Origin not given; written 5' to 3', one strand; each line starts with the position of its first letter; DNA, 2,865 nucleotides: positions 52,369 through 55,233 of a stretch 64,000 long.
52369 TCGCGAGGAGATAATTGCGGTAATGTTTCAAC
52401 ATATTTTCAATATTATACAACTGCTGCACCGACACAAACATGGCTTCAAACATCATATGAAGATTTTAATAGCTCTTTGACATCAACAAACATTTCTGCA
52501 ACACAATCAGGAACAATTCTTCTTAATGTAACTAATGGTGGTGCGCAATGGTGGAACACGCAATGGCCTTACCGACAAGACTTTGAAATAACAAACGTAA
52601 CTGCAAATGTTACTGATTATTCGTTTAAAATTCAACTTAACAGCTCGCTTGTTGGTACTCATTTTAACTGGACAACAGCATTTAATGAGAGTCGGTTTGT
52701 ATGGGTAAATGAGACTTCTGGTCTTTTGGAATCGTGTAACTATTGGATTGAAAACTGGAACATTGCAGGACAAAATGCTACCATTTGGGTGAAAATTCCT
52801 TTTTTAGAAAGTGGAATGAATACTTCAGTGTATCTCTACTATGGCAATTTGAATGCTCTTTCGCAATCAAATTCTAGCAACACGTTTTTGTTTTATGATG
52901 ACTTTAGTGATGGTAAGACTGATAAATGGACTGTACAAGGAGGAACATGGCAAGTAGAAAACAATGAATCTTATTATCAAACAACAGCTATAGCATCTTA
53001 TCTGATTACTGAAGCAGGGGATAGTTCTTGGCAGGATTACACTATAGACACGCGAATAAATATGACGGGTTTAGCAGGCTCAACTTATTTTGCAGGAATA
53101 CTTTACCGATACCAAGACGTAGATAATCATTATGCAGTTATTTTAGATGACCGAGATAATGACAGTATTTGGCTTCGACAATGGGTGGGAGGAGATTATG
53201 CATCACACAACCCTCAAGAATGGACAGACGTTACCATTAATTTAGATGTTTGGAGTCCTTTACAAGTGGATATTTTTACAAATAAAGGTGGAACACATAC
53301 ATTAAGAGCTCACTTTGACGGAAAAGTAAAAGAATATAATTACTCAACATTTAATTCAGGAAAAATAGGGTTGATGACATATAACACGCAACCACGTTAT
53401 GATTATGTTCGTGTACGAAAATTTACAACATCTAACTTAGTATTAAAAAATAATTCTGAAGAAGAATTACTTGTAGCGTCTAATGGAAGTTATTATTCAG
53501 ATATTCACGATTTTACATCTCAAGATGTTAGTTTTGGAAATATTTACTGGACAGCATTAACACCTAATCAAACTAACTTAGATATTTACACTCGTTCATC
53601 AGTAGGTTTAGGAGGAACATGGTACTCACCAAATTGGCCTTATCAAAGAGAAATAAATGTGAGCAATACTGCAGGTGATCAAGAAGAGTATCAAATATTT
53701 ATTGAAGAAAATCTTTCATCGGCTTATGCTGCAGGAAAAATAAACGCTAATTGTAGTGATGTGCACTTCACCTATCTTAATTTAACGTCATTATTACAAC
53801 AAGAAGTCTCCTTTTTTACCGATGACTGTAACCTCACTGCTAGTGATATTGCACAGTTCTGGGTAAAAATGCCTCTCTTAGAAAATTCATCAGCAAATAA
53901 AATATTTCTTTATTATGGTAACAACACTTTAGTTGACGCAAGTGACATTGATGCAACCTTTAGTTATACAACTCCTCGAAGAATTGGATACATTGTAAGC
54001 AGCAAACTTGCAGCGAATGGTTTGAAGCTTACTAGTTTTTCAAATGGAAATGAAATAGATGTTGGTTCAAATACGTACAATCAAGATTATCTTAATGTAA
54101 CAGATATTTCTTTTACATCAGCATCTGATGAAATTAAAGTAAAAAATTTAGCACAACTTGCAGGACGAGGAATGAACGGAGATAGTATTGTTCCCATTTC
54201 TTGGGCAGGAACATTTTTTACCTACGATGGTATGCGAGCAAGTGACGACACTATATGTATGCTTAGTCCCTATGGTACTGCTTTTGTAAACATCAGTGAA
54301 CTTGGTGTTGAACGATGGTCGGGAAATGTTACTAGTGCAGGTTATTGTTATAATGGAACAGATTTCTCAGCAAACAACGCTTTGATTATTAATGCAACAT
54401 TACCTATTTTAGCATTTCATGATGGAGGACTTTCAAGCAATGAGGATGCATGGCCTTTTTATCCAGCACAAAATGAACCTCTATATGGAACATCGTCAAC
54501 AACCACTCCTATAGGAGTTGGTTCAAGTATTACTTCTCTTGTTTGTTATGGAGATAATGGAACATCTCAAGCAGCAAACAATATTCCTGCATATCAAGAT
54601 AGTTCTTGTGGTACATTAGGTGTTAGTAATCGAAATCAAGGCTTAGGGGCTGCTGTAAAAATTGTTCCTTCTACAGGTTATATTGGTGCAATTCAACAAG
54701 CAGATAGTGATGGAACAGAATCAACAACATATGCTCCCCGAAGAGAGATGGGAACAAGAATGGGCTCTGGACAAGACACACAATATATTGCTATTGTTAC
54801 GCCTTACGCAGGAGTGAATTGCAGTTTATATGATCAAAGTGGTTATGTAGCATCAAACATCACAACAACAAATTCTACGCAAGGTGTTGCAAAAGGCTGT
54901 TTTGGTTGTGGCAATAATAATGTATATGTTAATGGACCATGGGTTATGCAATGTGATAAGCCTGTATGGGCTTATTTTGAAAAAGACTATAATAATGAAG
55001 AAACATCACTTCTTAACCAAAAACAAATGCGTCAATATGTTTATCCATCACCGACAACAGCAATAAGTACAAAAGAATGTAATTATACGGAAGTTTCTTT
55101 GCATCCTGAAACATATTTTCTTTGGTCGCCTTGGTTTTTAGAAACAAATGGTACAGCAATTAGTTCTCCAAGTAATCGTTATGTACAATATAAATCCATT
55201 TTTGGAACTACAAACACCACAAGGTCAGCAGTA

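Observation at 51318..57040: Domain grammar of the giant protein: DUF2341-like modules each followed by a LamG-like jelly-roll, repeated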

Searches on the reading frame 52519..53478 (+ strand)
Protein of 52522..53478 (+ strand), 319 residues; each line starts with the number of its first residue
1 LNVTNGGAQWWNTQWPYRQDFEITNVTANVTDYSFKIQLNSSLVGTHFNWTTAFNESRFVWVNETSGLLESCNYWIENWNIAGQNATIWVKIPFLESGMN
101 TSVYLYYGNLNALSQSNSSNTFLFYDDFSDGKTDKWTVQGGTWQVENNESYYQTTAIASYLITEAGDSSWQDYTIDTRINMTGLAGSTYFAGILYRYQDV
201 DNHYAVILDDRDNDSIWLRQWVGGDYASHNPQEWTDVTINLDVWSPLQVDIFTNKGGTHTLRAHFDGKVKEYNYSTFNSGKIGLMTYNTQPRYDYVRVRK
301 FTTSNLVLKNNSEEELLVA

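Call 15: find_homologous_proteins(query=window:52522-53478:+)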
Query window:52522-53478:+: 355 candidates shared short words with the query, none scored E <= 0.001.

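Call 27: find_homologous_proteins(query=A3, max_evalue=0.00001)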
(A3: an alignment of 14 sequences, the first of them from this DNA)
Query A3 (14 sequences) (314 aa, profile of the alignment): 53 proteins with E <= 0.00001 among 2202 candidates.
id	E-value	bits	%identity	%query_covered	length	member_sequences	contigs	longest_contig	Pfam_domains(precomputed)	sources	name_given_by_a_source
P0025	1.7e-65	240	29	97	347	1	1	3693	PF10102.15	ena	-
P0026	2.9e-63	233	31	97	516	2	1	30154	PF10102.15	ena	-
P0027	2.4e-59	220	32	40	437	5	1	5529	PF10102.15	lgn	-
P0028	2.6e-58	216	28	96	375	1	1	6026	PF10102.15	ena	-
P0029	1.6e-57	214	48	73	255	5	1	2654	PF10102.15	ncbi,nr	ncbi:MAG: DUF2341 domain-containing protein, partial [Candidatus Hadarchaeota archaeon]|nr:DUF2341 d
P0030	4.1e-56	209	39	96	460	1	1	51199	PF06439.19,PF13385.14,PF10102.15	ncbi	ncbi:DUF2341 domain-containing protein, partial [Planctomycetota bacterium]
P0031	1.3e-53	201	28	96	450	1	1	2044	PF10102.15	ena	-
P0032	3.3e-52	196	27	73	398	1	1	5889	PF10102.15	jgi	-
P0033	7.2e-52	195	28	97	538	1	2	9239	PF10102.15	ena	-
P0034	3.9e-47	180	40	43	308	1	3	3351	PF10102.15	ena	-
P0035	7.0e-46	176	35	45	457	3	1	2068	PF10102.15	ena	-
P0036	7.7e-45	172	28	32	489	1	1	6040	PF10102.15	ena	-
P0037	3.1e-42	164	30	44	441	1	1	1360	PF10102.15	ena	-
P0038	6.5e-42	163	36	45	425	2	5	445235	PF10102.15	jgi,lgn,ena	-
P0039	5.7e-41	160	28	39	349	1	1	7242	PF10102.15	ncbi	-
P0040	2.1e-40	158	34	41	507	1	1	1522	PF07953.21,PF00932.26,PF13385.14,PF10102.15,PF02210.32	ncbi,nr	ncbi:MAG: DUF2341 domain-containing protein, partial [Thermoplasmata archaeon]|nr:DUF2341 domain-con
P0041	2.7e-40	157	31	33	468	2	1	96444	PF07963.18,PF10102.15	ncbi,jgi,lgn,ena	-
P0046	7.5e-37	146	49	24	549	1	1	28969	PF13385.14,PF10102.15,PF02210.32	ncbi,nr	ncbi:MAG: DUF2341 domain-containing protein [Candidatus Pacebacteria bacterium]|nr:DUF2341 domain-co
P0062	1.8e-22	99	41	35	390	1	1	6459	PF13385.14,PF10102.15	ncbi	-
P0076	1.2e-9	57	31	22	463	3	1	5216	PF13385.14,PF10102.15,PF13860.13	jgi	jgi:hypothetical protein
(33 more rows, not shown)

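Call 32: search_protein_families(library=pfam, alignment_id=A4, max_evalue=0.01)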
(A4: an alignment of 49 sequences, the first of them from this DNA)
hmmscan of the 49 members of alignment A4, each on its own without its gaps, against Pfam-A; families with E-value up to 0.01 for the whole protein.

A. member 1, seq(315 aa): 1 family
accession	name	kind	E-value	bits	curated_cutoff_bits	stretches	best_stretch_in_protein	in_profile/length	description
PF10102.14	DUF2341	-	5.5e-20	72.1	23.4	1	73-139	15-83/84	Domain of unknown function (DUF2341)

B. families by the number of members that match (of 49 scanned): 8 families
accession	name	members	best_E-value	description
PF10102.14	DUF2341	48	1.2e-36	Domain of unknown function (DUF2341)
PF06439.18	3keto-disac_hyd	4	7e-13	3-keto-disaccharide hydrolase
PF13385.13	Laminin_G_3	2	2.2e-24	Concanavalin A-like lectin/glucanases superfamily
PF22237.3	SO2946-like_C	2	0.00018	SO2946-like, C-terminal domain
PF18290.7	Nudix_hydro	1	1.4e-05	Nudix hydrolase domain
PF02210.31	Laminin_G_2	1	0.00052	Laminin G domain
PF19763.6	DUF6250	1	0.0039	Domain of unknown function (DUF6250)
PF00054.30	Laminin_G_1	1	0.0052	Laminin G domain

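Call 42: predict_structure(alignment_id=A4)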
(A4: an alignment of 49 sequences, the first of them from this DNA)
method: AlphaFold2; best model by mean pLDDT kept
length: 315 residues; sequences in the alignment: 49
mean_pLDDT: 88.1   pTM: 0.87
mean pLDDT of the five models: 88.1, 87.7, 87.7, 87.7, 86.8
residues with pLDDT >= 90: 211; 70-90: 72; 50-70: 24; < 50: 8
segments of 3 or more residues with pLDDT < 50: 1-8
pLDDT, mean of each block of 10 residues (from residue 1): 46 86 92 94 90 86 90 96 95 94 94 94 95 91 82 71 79 94 77 94 93 90 78 84 95 92 95 87 92 94 89 92
secondary structure, 60 per line:
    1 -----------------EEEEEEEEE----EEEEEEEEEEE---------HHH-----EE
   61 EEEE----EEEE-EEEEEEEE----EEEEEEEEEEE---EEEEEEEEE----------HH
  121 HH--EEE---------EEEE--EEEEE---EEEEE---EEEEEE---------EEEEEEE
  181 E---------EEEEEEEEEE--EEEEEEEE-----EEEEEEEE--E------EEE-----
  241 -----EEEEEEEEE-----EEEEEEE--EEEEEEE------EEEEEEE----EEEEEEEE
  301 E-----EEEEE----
elements in order: E18-26 E31-41 E59-64 E69-72 E74-81 E86-96 E100-108 H119-122 E125-127 E137-140 E143-147 E151-155 E159-164 E174-181 E191-200 E203-210 E216-223 E233-235 E246-254 E260-266 E269-275 E282-288 E293-301 E307-311

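Call 44: fold_search(model_id=the predicted structure, library=pdb)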
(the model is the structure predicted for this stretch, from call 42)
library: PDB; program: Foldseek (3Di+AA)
matches with E <= 10: 1329; with E <= 0.001: 237
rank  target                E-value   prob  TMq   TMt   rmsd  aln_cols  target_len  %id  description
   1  4b1m_B                1.0e-08  1.00  0.42  0.76   3.3       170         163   17  CARBOHYDRATE BINDING MODULE CBM66 FROM BACILLUS SUBTILIS (released 2012-12-12)
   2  4b1m_C                1.4e-08  1.00  0.44  0.82   2.7       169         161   16  CARBOHYDRATE BINDING MODULE CBM66 FROM BACILLUS SUBTILIS (released 2012-12-12)
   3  4b1m_A                1.9e-08  1.00  0.43  0.77   3.1       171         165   17  CARBOHYDRATE BINDING MODULE CBM66 FROM BACILLUS SUBTILIS (released 2012-12-12)
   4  4b1l                  2.2e-08  1.00  0.44  0.82   2.6       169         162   17  CARBOHYDRATE BINDING MODULE CBM66 FROM BACILLUS SUBTILIS (released 2012-12-12)
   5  4azz_A                3.0e-08  1.00  0.44  0.81   2.6       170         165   17  Carbohydrate binding module CBM66 from Bacillus subtilis (released 2012-07-25)
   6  4ccc_A                8.1e-08  1.00  0.45  0.23  19.9       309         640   13  STRUCTURE OF MOUSE GALACTOCEREBROSIDASE WITH 4NBDG: ENZYME-SUBSTRATE COMPLEX (released 2013-12-11)
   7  5nxb_A                1.2e-07  1.00  0.45  0.23  20.4       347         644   13  Mouse galactocerebrosidase in complex with saposin A (released 2017-05-24)
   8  3zr5_A                1.3e-07  1.00  0.44  0.23  19.9       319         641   13  STRUCTURE OF GALACTOCEREBROSIDASE FROM MOUSE (released 2011-09-28)
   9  2a6w_A                1.3e-06  1.00  0.42  0.59   3.9       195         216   17  Crystal structure of Emp46p carbohydrate recognition domain (CRD), metal-free form (released 2006-01-31)
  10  5jox_A                1.6e-06  1.00  0.44  0.29  12.6       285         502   12  Bacteroides ovatus Xyloglucan PUL GH43A in complex with AraDNJ (released 2016-08-10)
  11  2a6v_B                2.2e-06  1.00  0.42  0.59   4.5       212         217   16  Crystal structure of Emp46p carbohydrate recognition domain (CRD), potassium-bound form (released 2006-01-31)
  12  1yrz_A                3.3e-06  1.00  0.39  0.25  13.8       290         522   14  Crystal structure of xylan beta-1,4-xylosidase from Bacillus Halodurans C-125 (released 2005-02-22)
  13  8zdo_a                3.3e-06  1.00  0.42  0.42  23.4       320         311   10  Cryo-EM structure of Mycobacteriophage Douge baseplate (gp13, gp17, gp23, gp16, gp18 and gp20) (released 2025-06-25)
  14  2rhp_A                6.5e-06  1.00  0.42  0.23   5.1       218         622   10  The Thrombospondin-1 Polymorphism Asn700Ser Associated with Cornoary Artery Disease Causes Local and Long-Ranging Chan (released 2008-05-27)
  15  5zbt                  7.6e-06  1.00  0.42  0.59   4.2       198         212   10  Structure of legume lectin-like domain from Entamoeba histolytica (released 2019-02-20)
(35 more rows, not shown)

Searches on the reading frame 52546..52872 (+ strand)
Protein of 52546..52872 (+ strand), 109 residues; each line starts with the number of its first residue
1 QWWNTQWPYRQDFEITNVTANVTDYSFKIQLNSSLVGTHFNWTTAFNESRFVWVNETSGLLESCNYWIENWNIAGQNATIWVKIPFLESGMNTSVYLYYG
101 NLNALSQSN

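Call 8: search_protein_families(library=pfam, proteins=[window:52546-52872:+], max_evalue=1)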
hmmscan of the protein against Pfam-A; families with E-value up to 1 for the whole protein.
window:52546-52872:+ (109 aa): 1 family
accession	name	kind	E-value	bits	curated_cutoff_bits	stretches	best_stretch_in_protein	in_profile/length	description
PF10102.14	DUF2341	-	2.6e-12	47.5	23.4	1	64-109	15-60/84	Domain of unknown function (DUF2341)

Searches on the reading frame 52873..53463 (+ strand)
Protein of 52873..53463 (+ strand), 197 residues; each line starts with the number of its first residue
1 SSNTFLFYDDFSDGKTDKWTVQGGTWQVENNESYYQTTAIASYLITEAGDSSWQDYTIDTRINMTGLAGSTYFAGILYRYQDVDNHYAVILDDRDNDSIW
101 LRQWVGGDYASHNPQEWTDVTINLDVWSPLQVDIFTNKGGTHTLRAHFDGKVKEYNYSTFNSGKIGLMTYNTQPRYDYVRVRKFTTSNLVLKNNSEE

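Call 8: search_protein_families(library=pfam, proteins=[window:52873-53463:+], max_evalue=1)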
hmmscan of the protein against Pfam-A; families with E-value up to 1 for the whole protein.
window:52873-53463:+ (197 aa): 0 families

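Call 18: search_solved_structures(query=A2, max_evalue=10, show_alignments=2)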
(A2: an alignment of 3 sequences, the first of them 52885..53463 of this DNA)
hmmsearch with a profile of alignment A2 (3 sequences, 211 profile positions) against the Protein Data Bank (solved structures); distinct sequences matched with E-value up to 10: 1.
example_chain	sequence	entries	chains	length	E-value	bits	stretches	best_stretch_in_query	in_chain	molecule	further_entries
8r5o_I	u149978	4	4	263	0.75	13.1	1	96-154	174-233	PAP4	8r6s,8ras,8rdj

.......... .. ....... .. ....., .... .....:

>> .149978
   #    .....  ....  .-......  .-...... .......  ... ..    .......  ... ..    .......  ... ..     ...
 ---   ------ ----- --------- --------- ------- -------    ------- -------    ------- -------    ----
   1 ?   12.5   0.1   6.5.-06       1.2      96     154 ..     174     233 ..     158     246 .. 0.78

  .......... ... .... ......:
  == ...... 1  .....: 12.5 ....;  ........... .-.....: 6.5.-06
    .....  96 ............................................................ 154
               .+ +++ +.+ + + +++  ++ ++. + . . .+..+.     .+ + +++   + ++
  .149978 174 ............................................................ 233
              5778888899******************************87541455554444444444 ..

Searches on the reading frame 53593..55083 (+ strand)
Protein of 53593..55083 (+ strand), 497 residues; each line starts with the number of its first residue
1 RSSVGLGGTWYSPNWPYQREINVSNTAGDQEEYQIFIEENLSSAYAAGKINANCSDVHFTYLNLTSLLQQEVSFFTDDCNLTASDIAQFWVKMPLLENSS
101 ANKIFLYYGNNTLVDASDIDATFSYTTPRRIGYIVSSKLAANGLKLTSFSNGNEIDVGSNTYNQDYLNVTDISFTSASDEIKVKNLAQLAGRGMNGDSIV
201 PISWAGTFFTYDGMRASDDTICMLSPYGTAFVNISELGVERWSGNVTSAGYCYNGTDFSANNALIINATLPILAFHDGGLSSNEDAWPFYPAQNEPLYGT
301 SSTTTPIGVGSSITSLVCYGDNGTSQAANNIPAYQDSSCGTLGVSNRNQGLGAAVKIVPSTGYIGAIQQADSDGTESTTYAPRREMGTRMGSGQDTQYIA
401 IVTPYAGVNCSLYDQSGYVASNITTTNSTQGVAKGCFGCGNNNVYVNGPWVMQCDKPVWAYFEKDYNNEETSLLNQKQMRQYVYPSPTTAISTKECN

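Call 62: predict_structure(alignment_id=A6)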
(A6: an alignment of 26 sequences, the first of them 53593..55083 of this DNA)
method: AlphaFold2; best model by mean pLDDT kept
length: 497 residues; sequences in the alignment: 26
mean_pLDDT: 89.3   pTM: 0.90
mean pLDDT of the five models: 89.3, 88.1, 88.1, 87.8, 86.3
residues with pLDDT >= 90: 336; 70-90: 123; 50-70: 30; < 50: 8
segments of 3 or more residues with pLDDT < 50: 1-7
pLDDT, mean of each block of 10 residues (from residue 1): 47 89 95 96 93 94 90 95 92 94 93 90 97 92 94 97 97 91 96 80 97 85 97 93 96 80 92 89 81 95 86 94 91 89 69 92 88 72 96 93 92 87 74 90 88 95 82 94 95 78
secondary structure, 60 per line:
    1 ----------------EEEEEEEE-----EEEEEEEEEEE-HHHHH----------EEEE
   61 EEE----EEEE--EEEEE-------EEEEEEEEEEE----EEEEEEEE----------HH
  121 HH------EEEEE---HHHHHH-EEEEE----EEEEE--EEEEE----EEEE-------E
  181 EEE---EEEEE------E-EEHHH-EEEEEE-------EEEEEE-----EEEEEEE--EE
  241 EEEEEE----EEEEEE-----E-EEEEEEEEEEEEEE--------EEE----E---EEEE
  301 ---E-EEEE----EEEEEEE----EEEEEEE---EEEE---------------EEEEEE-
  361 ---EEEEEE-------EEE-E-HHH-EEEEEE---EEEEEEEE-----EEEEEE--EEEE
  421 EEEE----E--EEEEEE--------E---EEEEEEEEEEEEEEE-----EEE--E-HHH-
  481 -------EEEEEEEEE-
elements in order: E17-24 E30-40 H42-46 E57-63 E68-71 E74-78 E86-96 E101-108 H119-122 E129-133 H137-142 E144-148 E153-157 E160-164 E169-172 E180-183 E187-191 E206-211 E219-224 E230-236 E239-246 E251-256 E264-277 E286-288 E297-300 E306-309 E314-320 E325-331 E335-338 E354-359 E364-369 E377-379 E387-392 E396-403 E409-414 E417-424 E432-437 E450-464 E470-472 E488-496

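Call 64: fold_search(model_id=the predicted structure, library=pdb)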
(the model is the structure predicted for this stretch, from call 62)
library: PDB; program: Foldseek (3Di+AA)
matches with E <= 10: 667; with E <= 0.001: 2
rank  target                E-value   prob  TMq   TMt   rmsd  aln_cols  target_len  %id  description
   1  8grx_B                9.9e-05  0.51  0.11  0.13  27.2       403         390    9  APOE4 receptor in complex with APOE4 NTD (released 2023-07-05)
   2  8yot_B                5.3e-04  0.18  0.09  0.11  27.6       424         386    8  Nanobody in complex with LILRB3 (released 2025-06-18)
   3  8vse_A                2.8e-03  0.11  0.09  0.11  38.3       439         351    9  Cryo-EM structure of human CD45 extracellular region in complex with adenoviral protein E3/49K (released 2024-11-06)
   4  6qev_B                5.0e-03  0.14  0.11  0.06  21.6       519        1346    9  EngBF DARPin Fusion 4b B6 (released 2019-11-06)
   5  6sh9_B                6.5e-03  0.14  0.11  0.06  21.4       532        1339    8  EngBF DARPin Fusion 4b D12 (released 2019-11-06)
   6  8a1a_A                1.3e-02  0.13  0.12  0.06  21.5       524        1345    8  Structure of a leucinostatin derivative determined by host lattice display : L1F11V1 construct (released 2022-12-07)
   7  6nob                  1.3e-02  0.08  0.13  0.10  23.6       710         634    9  Structure of Glycoside Hydrolase family 32 from Bifidobacterium adolescentis (released 2020-01-22)
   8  6qfk_A                1.3e-02  0.12  0.12  0.06  21.4       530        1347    8  EngBF DARPin Fusion 4b G10 (released 2019-11-06)
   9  8v29_B                1.6e-02  0.08  0.10  0.09  32.6       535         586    9  Cryo-EM structure of human type I OSM receptor complex: model for full extracellular assembly (released 2024-11-20)
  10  7k80_H                1.9e-02  0.13  0.11  0.15  17.7       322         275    6  KIR3DL1*001 in complex with HLA-A*24:02 presenting the RYPLTFGW peptide (released 2020-12-09)
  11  6qep                  1.9e-02  0.11  0.13  0.06  21.6       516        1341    7  EngBF DARPin Fusion 4b H14 (released 2019-11-06)
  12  5f0a                  2.3e-02  0.10  0.10  0.07  27.1       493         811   10  CRYSTAL STRUCTURE OF PVX_084705 WITH BOUND 1-tert-butyl-3-(3-chlorophenoxy)-1H-pyrazolo[3,4-d]pyrimidin-4-amine INHIBITO (released 2015-12-16)
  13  9fmt_C                2.4e-02  0.10  0.09  0.08  21.1       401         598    7  Cryo-EM structure of the BcsB hexameric crown from the E. coli cellulose secretion macrocomplex (released 2024-10-16)
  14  9fx2                  2.5e-02  0.08  0.14  0.07  21.4       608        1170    9  Structure of methylamine activated CD109 (released 2025-03-19)
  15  2zxq                  2.7e-02  0.09  0.12  0.07  21.6       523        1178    8  Crystal structure of endo-alpha-N-acetylgalactosaminidase from Bifidobacterium longum (EngBF) (released 2009-06-16)
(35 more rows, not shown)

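Call 78: find_related_loci(query=window:53593-55083:+, collection=genome_contigs, flank=10000)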
Query window:53593-55083:+ (497 aa) in genome_contigs; peptide patterns used: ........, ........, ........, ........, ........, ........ (x = any residue, [..] = any of these).
35 stretches matched a pattern; 1 encode a relative of the query (tblastn E <= 1e-3); 1 distinct loci.
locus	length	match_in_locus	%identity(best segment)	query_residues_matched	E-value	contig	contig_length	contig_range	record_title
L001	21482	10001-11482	59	1-497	0e+0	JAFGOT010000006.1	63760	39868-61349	MAG: Candidatus Woesearchaeota archaeon isolate Zod_Metabat.644 k87_1720103, whole genome shotgun sequence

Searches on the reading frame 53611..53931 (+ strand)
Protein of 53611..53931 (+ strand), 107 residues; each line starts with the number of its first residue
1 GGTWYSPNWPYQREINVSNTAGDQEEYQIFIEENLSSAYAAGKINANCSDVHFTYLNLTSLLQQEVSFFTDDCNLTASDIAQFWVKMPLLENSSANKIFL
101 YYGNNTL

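Call 8: search_protein_families(library=pfam, proteins=[window:53611-53931:+], max_evalue=1)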
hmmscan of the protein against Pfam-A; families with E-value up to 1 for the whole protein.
window:53611-53931:+ (107 aa): 1 family
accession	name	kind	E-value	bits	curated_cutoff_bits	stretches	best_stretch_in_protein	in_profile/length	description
PF10102.14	DUF2341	-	7.7e-06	26.7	23.4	1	47-106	1-54/84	Domain of unknown function (DUF2341)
